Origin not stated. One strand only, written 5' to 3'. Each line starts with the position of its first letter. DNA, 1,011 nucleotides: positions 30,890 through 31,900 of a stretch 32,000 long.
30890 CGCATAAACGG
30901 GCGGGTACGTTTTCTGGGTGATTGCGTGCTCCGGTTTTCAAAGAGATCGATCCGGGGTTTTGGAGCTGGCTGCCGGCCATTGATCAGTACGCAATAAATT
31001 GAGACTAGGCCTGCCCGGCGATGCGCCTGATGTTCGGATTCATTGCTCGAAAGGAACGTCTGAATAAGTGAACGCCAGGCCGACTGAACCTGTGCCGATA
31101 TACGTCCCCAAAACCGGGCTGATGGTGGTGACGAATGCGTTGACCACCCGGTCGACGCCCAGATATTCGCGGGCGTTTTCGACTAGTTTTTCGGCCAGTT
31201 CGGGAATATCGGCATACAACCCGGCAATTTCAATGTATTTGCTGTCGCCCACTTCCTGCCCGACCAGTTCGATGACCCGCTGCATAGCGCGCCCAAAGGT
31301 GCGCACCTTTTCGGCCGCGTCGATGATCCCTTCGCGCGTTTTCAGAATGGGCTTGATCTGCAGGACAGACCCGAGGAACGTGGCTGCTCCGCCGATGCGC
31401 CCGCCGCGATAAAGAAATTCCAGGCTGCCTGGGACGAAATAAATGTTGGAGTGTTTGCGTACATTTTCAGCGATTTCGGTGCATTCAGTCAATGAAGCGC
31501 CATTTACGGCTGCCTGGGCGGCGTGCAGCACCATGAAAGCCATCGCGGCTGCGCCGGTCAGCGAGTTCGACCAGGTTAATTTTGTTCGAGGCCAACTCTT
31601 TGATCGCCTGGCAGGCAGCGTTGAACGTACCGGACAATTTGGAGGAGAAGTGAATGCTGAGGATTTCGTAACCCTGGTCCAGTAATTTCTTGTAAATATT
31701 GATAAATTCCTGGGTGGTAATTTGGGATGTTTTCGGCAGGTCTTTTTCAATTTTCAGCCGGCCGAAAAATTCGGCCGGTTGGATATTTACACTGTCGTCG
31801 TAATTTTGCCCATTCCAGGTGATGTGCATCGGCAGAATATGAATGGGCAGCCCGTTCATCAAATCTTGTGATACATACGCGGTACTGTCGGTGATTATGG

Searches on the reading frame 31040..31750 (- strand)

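Call 35: search_protein_families(library=pfam, proteins=[window:31040-31750:-], max_evalue=0.001)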
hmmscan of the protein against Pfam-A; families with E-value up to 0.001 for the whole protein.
window:31040-31750:- (236 aa): 1 family
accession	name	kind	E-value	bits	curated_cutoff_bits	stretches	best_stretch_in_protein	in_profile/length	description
PF02645.21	DegV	-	5.7e-38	131.3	27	1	55-228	108-278/280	Uncharacterised protein, DegV family COG1307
